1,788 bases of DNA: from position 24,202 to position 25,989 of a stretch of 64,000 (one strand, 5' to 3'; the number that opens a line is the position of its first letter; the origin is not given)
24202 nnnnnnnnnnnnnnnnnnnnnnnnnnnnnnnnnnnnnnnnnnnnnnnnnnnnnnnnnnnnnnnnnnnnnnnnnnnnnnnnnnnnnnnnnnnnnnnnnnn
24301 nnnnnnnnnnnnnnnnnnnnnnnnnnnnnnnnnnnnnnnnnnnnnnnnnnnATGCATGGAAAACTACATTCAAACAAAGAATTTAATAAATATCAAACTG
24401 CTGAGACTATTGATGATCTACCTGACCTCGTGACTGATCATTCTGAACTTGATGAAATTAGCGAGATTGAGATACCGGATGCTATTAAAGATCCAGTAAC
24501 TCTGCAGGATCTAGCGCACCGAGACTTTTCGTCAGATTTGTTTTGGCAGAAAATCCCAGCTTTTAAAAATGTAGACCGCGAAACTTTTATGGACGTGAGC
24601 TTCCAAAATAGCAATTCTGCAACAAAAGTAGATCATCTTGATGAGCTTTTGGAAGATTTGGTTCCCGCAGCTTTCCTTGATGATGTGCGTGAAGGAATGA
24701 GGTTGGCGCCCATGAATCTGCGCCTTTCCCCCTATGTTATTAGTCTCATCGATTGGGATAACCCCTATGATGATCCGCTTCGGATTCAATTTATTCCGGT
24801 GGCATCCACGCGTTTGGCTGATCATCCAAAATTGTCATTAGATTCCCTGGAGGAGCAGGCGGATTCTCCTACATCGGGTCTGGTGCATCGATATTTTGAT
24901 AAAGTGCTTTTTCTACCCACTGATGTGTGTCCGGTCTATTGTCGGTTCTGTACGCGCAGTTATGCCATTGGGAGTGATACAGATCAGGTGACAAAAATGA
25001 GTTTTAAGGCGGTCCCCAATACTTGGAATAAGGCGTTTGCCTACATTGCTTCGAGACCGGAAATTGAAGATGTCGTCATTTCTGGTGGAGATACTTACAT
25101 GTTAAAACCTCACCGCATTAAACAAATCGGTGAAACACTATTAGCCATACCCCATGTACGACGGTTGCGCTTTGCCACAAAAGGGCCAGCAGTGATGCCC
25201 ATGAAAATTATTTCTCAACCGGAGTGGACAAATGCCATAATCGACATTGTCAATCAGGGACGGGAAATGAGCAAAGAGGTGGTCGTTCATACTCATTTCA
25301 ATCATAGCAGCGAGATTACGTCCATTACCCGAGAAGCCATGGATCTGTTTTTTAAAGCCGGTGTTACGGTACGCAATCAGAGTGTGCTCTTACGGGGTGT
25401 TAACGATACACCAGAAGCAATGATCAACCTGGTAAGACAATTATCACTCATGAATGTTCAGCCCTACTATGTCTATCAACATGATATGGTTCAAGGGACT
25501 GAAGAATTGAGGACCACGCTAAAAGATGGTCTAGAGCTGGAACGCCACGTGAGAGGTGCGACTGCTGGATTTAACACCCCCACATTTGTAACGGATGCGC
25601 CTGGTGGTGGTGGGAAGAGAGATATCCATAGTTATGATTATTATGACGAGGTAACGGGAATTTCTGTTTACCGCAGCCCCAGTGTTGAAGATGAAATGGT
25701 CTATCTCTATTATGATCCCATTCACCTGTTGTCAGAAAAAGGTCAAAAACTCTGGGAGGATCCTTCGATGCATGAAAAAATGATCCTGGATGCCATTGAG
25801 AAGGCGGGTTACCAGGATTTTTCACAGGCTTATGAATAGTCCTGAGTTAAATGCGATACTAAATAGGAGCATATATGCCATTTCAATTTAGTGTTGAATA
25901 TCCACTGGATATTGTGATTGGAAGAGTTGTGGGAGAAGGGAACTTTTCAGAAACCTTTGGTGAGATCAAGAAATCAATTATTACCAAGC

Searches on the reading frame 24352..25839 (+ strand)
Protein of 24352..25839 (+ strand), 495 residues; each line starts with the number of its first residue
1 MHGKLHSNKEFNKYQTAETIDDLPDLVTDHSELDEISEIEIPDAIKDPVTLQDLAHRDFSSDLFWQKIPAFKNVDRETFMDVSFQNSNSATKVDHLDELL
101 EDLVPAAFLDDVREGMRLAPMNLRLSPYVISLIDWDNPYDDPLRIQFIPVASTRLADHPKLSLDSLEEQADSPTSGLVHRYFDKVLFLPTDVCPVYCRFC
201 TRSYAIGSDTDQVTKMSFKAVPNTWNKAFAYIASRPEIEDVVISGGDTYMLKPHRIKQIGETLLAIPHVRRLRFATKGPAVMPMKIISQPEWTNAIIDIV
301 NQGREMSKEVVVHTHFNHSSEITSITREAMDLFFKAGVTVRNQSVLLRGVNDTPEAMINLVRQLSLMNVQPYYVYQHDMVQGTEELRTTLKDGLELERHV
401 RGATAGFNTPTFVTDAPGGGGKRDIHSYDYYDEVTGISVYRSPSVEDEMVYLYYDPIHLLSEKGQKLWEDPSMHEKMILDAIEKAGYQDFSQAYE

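Call 25: search_protein_families(library=pfam, proteins=[window:24352-25839:+], max_evalue=0.001)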
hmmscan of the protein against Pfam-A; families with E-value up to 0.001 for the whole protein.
window:24352-25839:+ (495 aa): 2 families
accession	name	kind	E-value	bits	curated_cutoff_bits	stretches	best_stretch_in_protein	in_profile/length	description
PF12544.13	LAM_C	-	3.1e-06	27.8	26.7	1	399-425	3-29/127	Lysine-2,3-aminomutase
PF04055.27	Radical_SAM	-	4.2e-06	27.5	29.5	1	189-360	3-165/166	Radical SAM superfamily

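Call 27: search_protein_families(library=ncbifam, proteins=[window:24352-25839:+], max_evalue=0.001)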
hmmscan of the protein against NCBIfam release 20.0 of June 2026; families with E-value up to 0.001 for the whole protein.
window:24352-25839:+ (495 aa): 6 families
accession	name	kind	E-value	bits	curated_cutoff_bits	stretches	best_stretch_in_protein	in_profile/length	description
TIGR03820.1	lys_2_3_AblA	equivalog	1e-79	268.2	525.4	1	75-425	3-333/417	lysine 2,3-aminomutase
TIGR03822.1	AblA_like_2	hypoth_equivalog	1e-71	241.6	396.25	1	122-426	29-316/321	lysine-2,3-aminomutase-like protein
TIGR00238.1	TIGR00238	subfamily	6.6e-71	239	199.2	1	67-418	2-331/331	KamA family radical SAM protein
TIGR04368.1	Glu_2_3_NH3_mut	equivalog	4.2e-65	219.9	650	1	66-426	42-378/404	glutamate 2,3-aminomutase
TIGR04468.1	arg_2_3_am_muta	equivalog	3.4e-61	207.2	600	1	124-417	43-321/351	arginine 2,3-aminomutase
TIGR03821.1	EFP_modif_epmB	equivalog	6.5e-54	183.1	369.3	1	97-422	13-318/321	EF-P beta-lysylation protein EpmB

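Call 54: search_solved_structures(query=window:24352-25839:+, show_alignments=1, max_evalue=1e-10)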
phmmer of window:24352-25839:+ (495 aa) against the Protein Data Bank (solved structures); distinct sequences matched with E-value up to 1e-10: 1.
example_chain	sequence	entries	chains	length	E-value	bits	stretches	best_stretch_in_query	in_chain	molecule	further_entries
2a5h_A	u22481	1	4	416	1.6e-64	221.3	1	71-425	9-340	L-lysine 2,3-aminomutase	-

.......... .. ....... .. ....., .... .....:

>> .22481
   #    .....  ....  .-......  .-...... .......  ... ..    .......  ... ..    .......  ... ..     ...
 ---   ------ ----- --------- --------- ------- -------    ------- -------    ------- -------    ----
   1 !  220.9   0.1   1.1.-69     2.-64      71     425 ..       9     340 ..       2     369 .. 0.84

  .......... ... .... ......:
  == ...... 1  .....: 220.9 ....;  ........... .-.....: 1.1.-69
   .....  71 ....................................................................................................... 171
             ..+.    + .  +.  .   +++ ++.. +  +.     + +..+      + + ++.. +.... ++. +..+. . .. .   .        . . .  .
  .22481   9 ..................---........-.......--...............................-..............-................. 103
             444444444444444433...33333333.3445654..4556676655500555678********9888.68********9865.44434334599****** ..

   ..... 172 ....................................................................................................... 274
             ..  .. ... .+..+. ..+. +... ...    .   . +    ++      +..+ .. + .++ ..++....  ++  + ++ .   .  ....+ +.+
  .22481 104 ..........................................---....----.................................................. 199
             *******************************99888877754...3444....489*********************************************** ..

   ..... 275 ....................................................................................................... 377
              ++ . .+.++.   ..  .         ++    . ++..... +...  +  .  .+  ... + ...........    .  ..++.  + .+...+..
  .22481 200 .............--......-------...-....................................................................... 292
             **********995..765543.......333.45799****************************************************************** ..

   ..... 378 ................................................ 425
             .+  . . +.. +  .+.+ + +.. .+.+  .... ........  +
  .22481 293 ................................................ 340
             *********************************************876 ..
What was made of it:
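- On AblA/AblB (N-epsilon-acetyl-beta-lysine synthesis): The Asp residues aligned to D293 and D330 of 2a5h are conserved (call 54), so lysine specificity stays plausible.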
